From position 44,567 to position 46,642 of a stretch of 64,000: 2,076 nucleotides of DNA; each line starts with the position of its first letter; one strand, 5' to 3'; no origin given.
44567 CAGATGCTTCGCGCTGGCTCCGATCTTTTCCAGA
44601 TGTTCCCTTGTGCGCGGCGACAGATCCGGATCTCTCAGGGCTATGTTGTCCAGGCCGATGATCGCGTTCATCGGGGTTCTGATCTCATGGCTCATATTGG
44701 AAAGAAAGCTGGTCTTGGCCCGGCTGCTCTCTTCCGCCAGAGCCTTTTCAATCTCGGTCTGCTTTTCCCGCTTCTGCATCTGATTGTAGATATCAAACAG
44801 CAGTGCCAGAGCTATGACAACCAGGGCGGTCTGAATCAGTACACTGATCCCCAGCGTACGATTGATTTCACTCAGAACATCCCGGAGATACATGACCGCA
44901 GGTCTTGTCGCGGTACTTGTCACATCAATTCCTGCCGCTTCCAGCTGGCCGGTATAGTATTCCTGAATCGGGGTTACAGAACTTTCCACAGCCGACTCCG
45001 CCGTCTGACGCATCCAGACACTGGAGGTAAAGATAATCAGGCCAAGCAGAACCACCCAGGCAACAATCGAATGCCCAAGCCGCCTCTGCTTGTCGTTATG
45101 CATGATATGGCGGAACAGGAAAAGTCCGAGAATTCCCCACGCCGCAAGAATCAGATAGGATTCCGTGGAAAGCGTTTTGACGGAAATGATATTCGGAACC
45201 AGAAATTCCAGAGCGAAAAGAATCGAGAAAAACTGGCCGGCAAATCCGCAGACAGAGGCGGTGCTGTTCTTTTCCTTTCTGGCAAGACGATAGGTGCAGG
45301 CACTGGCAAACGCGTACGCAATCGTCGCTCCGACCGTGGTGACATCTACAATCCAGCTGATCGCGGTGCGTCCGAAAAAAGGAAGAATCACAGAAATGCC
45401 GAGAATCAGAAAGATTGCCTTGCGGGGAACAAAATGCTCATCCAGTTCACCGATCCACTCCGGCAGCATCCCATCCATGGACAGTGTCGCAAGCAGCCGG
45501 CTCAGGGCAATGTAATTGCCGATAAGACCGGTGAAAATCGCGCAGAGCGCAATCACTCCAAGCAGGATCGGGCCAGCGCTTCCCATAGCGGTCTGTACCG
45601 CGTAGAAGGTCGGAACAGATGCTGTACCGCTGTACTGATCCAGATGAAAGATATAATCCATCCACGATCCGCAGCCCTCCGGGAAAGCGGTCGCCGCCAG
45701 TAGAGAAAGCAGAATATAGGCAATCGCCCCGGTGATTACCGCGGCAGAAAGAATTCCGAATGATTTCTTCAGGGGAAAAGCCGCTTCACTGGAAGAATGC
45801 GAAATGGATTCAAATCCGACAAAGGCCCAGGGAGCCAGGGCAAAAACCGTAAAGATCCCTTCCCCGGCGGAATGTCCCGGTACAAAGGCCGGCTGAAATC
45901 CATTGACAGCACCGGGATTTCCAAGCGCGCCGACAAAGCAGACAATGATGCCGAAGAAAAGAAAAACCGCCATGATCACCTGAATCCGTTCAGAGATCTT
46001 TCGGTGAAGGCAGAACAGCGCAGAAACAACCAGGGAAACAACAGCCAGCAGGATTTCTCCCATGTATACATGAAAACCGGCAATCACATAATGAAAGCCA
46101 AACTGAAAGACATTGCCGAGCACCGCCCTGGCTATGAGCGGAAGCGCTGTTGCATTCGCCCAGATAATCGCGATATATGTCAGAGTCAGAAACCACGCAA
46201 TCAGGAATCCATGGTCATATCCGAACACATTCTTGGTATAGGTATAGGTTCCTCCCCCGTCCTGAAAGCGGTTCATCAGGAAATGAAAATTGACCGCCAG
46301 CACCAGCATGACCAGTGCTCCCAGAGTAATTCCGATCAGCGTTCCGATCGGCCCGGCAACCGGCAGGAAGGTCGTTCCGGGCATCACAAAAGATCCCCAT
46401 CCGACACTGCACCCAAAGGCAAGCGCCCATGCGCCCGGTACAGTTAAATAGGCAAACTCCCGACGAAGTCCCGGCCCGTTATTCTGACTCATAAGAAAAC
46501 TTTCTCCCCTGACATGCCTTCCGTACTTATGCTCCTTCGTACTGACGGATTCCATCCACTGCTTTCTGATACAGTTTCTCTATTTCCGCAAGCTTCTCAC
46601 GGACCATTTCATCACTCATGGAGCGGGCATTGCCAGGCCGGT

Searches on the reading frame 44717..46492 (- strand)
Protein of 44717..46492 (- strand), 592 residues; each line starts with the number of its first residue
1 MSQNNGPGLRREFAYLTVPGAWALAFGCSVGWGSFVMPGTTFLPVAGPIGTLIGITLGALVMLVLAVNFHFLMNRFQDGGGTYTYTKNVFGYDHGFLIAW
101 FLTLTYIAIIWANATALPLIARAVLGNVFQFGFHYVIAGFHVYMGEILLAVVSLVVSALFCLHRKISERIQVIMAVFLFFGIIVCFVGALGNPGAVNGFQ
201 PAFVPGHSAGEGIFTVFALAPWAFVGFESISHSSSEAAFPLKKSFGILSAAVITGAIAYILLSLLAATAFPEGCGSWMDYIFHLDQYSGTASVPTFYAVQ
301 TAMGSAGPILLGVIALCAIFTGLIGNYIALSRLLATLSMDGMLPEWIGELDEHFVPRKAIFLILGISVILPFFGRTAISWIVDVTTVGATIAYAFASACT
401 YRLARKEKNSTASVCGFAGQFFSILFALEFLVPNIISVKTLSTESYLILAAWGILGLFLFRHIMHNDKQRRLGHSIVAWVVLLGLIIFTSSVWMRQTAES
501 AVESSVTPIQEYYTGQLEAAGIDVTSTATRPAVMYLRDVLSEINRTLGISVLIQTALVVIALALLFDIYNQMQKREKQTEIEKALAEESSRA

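Call 29: search_solved_structures(query=window:44717-46492:-, max_evalue=0.001, show_alignments=1)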
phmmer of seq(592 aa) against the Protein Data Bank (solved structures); distinct sequences matched with E-value up to 0.001: 0.
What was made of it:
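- The APC domain is only 15-20% identical to solved transporters and gave no PDB sequence hit (call 29).
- Tried and rejected: PDB sequence search with the APC domain: nothing at E up to 0.001 (call 29).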

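Call 31: find_homologous_proteins(query=window:44780-46492:-, max_evalue=0.00001)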
Query seq(571 aa) (571 aa): 2568 proteins with E <= 0.00001 among 8000 candidates; the best 120 are listed.
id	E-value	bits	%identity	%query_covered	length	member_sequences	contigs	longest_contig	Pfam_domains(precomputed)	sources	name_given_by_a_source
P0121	7.1e-234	796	65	99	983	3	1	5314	PF02518.32,PF13520.13,PF00512.32,PF00324.28,PF00072.31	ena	-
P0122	7.5e-233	792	64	100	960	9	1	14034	PF02518.32,PF13520.13,PF00512.32,PF00324.28,PF00072.31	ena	-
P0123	7.9e-233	792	64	100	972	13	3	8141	PF02518.32,PF13520.13,PF00512.32,PF00324.28,PF00072.31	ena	-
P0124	5.6e-232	789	64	98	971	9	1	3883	PF02518.32,PF13520.13,PF00512.32,PF00324.28,PF00072.31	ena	-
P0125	1.1e-231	788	65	98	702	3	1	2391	PF13520.13,PF00512.32,PF00324.28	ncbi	-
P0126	3.3e-230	784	62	100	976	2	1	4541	PF02518.32,PF13520.13,PF00512.32,PF00324.28,PF00072.31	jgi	-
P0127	4.6e-230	783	64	99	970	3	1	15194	PF02518.32,PF13520.13,PF00512.32,PF00324.28,PF00072.31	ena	-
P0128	1.8e-229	781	63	100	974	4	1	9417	PF02518.32,PF13520.13,PF00512.32,PF00324.28,PF00072.31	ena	-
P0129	2.2e-229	781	63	98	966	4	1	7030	PF02518.32,PF13520.13,PF00512.32,PF00324.28,PF00072.31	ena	-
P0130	5.9e-229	779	64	97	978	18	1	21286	PF02518.32,PF13520.13,PF00512.32,PF00324.28,PF00072.31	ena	-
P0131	5.5e-228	776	65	98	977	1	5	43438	PF02518.32,PF13520.13,PF00512.32,PF00324.28,PF00072.31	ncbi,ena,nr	ncbi:MAG: amino acid permease [Blautia sp.]|nr:amino acid permease [Blautia sp.]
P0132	5.8e-228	776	63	100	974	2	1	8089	PF02518.32,PF13520.13,PF00512.32,PF00324.28,PF00072.31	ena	-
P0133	5.9e-228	776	62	100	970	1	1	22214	PF02518.32,PF13520.13,PF00512.32,PF00324.28,PF00072.31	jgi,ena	-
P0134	6.8e-228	776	62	100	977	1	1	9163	PF02518.32,PF13520.13,PF00512.32,PF00324.28,PF00072.31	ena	-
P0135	8.4e-228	776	62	99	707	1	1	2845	PF13520.13,PF00512.32,PF00324.28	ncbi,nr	ncbi:MAG: amino acid permease, partial [Oscillospiraceae bacterium]|nr:amino acid permease [Oscillos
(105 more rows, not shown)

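Call 45: predict_structure(alignment_id=A2)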
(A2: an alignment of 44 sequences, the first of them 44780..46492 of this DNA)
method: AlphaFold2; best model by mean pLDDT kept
length: 571 residues; sequences in the alignment: 44
mean_pLDDT: 83.8   pTM: 0.84
mean pLDDT of the five models: 83.8, 83.4, 79.7, 78.7, 78.0
residues with pLDDT >= 90: 233; 70-90: 260; 50-70: 53; < 50: 25
segments of 3 or more residues with pLDDT < 50: 1-10, 437-441, 521-530
pLDDT, mean of each block of 10 residues (from residue 1): 36 80 89 76 88 93 93 88 94 93 91 89 87 78 90 95 91 95 92 76 84 86 82 87 92 94 91 87 86 91 91 93 93 93 89 90 94 70 82 94 95 95 85 55 65 87 84 83 82 72 69 64 45 64 76 86 87 77
secondary structure, 60 per line:
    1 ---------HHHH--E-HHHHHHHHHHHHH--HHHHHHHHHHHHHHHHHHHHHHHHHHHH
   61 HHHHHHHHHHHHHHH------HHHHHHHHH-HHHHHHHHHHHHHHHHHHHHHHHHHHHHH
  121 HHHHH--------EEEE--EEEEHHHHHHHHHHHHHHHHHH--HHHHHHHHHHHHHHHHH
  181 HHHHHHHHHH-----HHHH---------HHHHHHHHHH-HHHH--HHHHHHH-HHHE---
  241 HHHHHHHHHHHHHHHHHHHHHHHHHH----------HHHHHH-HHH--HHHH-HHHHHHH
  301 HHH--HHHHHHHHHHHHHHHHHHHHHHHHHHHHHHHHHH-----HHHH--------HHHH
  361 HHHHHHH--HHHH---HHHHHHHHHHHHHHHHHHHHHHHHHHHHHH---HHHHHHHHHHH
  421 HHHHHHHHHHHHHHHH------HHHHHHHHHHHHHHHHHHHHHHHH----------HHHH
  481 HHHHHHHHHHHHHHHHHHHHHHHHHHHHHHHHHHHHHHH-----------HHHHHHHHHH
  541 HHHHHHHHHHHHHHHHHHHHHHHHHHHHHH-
elements in order: H10-13 H18-30 H33-75 H82-90 H92-125 E134-137 E140-143 H144-161 H164-190 H196-199 H209-218 H220-223 H226-232 H241-266 H277-282 H289-292 H294-303 H306-339 H345-348 H357-367 H370-373 H377-406 H410-436 H443-466 H477-519 H531-570
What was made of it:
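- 43145..46492 (-): HK2: APC/LeuT-fold amino-acid-permease domain (12 TM), two extra TM helices, HisKA (His602), HATPase_c, REC1 (Asp894) and REC2 (Asp1037); 1115 aa. AF2 model pLDDT 83.8 and pTM 0.84, call 45.
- On APC superfamily (AA_permease / AA_permease_2) transporters: AF2 model pTM 0.84 (call 45).
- On SLC5-STAC sensor kinases (CbrA/CrbS): The link is made by two extra TM helices (call 45).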

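Call 47: fold_search(model_id=the predicted structure, library=pdb)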
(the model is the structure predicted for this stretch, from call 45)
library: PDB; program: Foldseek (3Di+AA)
matches with E <= 10: 480; with E <= 0.001: 273
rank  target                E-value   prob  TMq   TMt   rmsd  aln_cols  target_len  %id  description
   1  9h76_A                6.6e-12  1.00  0.59  0.76   4.6       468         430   17  Bacterial LAT transporter BASC in complex with L-Ala and NB53 (released 2025-01-01)
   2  5j4n_B                1.8e-11  1.00  0.63  0.81   3.8       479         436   16  Crystal structure of the L-arginine/agmatine antiporter AdiC in complex with agmatine at 2.6 Angstroem resolution (released 2016-08-31)
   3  5j4i_A                2.5e-11  1.00  0.63  0.80   4.0       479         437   17  Crystal Structure of the L-arginine/agmatine antiporter from E. coli at 2.2 Angstroem resolution (released 2016-08-31)
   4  6f34_A                3.6e-11  1.00  0.64  0.79   3.8       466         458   18  Crystal structure of a bacterial cationic amino acid transporter (CAT) homologue bound to Arginine. (released 2018-02-14)
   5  3ob6_A                1.0e-10  1.00  0.62  0.81   4.0       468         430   16  Structure of AdiC(N101A) in the open-to-out Arg+ bound conformation (released 2011-03-16)
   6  8xxi                  1.1e-10  1.00  0.61  0.74   7.7       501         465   20  Structure of y+LAT1 bound with Leu (released 2025-01-22)
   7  8xyj                  1.8e-10  1.00  0.62  0.76   8.2       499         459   19  Structure of y+LAT1 bound with Lys (released 2025-01-22)
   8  3ob6_B                2.4e-10  1.00  0.63  0.81   4.0       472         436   15  Structure of AdiC(N101A) in the open-to-out Arg+ bound conformation (released 2011-03-16)
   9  6f2g_A                3.2e-10  1.00  0.59  0.76   4.6       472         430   18  Bacterial asc transporter crystal structure in open to in conformation (released 2019-04-24)
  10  5oqt_A                4.2e-10  1.00  0.63  0.77   4.0       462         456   17  Crystal structure of a bacterial cationic amino acid transporter (CAT) homologue (released 2018-02-14)
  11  9fqu_A                4.4e-10  1.00  0.58  0.60  18.8       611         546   18  Cryo-EM structure of MmCAT1 bound with FrMLV-RBD in the arginine-bound inward-occluded state (released 2025-07-02)
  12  9fqw_A                4.6e-10  1.00  0.56  0.59  12.7       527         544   19  Cryo-EM structure of MmCAT1 bound with FrMLV-RBD in the ornithine-bound inward-occluded state (released 2025-07-02)
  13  6f2w_A                5.4e-10  1.00  0.58  0.74   4.9       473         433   17  Bacterial asc transporter crystal structure in open to in conformation (released 2019-04-24)
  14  8ylp_B                5.8e-10  1.00  0.60  0.73   7.9       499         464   21  Overall structure of the y+LAT1-4F2hc bound with Arg (released 2025-03-12)
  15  9fqt_A                6.1e-10  1.00  0.52  0.55  12.5       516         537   18  Cryo-EM structure of MmCAT1 bound with FrMLV-RBD in the apo inward-open state (released 2025-07-02)
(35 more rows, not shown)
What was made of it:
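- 43145..46492 (-): Foldseek hits BasC, AdiC, GkApcT and y+LAT1 with target TM-score 0.76-0.81, call 47.
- On APC superfamily (AA_permease / AA_permease_2) transporters: Target TM-score 0.76-0.81 to BasC, AdiC and GkApcT (call 47).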
